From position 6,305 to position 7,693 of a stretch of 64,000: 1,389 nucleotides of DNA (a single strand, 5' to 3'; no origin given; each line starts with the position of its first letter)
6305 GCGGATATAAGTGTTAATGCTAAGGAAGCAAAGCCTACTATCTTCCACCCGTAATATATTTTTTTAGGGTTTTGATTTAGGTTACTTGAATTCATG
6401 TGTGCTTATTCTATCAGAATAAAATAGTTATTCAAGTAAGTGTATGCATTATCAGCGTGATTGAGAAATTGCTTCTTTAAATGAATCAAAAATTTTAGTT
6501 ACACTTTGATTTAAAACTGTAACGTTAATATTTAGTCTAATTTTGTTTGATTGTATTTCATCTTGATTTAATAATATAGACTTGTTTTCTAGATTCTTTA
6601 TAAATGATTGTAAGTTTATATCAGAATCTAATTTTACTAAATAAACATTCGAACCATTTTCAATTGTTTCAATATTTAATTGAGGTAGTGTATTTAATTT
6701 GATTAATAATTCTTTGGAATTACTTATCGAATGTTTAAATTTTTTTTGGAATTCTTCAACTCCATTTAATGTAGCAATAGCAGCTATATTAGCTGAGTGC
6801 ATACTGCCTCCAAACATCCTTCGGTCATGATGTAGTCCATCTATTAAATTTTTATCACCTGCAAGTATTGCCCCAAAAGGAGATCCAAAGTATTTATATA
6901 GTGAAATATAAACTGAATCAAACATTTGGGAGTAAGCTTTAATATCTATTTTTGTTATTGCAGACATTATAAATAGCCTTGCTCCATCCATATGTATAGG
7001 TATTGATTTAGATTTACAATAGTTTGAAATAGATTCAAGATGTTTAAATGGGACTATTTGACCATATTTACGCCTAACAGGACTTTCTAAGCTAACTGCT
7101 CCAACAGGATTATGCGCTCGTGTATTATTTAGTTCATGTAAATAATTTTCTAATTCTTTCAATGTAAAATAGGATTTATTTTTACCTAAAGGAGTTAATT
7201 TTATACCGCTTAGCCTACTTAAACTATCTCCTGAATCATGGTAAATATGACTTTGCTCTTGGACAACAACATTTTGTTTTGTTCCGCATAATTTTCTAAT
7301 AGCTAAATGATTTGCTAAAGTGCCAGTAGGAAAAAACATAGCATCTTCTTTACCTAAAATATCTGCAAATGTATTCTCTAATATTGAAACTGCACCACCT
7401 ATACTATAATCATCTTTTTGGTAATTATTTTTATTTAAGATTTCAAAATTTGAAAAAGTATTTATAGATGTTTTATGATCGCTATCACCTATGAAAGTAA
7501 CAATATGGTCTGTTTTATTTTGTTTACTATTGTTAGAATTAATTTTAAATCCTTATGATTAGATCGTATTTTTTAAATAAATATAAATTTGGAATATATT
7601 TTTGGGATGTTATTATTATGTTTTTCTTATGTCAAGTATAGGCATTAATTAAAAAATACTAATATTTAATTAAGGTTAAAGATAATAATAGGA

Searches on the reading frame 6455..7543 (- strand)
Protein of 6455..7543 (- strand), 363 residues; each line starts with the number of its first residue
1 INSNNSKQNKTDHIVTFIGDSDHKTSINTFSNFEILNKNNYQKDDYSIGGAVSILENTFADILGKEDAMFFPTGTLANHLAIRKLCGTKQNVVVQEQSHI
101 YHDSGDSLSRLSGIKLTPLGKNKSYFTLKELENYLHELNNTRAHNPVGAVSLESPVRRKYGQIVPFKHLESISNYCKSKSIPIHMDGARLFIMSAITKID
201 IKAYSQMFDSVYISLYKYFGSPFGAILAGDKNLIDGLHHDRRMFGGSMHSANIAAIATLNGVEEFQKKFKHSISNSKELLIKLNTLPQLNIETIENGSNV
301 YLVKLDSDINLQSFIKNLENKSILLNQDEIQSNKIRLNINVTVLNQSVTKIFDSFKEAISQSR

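Call 67: search_protein_families(library=pfam, proteins=[window:6455-7543:-], max_evalue=0.001)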
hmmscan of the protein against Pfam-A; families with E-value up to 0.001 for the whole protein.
window:6455-7543:- (363 aa): 1 family
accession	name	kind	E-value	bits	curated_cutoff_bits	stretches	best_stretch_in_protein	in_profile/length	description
PF01212.27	Beta_elim_lyase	-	4.8e-47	161.1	27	1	51-288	33-270/288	Beta-eliminating lyase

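Call 68: search_protein_families(library=ncbifam, proteins=[window:6455-7543:-], max_evalue=0.01)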
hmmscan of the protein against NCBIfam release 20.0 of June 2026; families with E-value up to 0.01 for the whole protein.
window:6455-7543:- (363 aa): 10 families
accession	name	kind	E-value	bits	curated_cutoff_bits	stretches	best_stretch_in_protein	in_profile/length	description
NF041359.1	GntG_guanitoxin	subfamily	3.1e-43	148.2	230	1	44-356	32-342/343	GntG family PLP-dependent aldolase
NF007825.0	PRK10534.1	equivalog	2.3e-32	112.3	312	1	38-349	22-325/333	low-specificity L-threonine aldolase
NF047600.1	SerpalmtaseCFB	equivalog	1.5e-07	30.5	640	1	55-267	93-295/395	serine palmitoyltransferase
TIGR03576.1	pyridox_MJ0158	hypoth_equivalog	2.6e-06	26.8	304.45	1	163-306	151-290/346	TIGR03576 family pyridoxal phosphate-dependent enzyme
NF047599.1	SerpalmtaseBetaP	equivalog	1.2e-05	24.2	500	1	54-101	92-139/394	serine palmitoyltransferase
TIGR00858.1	bioF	equivalog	2.5e-05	23.2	426.45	1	54-110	70-126/365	8-amino-7-oxononanoate synthase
TIGR01821.1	5aminolev_synth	equivalog_domain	0.00013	20.9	338.55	1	54-300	94-329/402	5-aminolevulinate synthase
NF005394.0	PRK06939.1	equivalog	0.0019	17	460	1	55-323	92-350/397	glycine C-acetyltransferase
TIGR01141.1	hisC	equivalog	0.0043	16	276.55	1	228-340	223-334/349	histidinol-phosphate transaminase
TIGR01437.1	selA_rel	subfamily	0.0069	15.3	385.3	1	191-356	182-360/363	DgaE family pyridoxal phosphate-dependent ammonia lyase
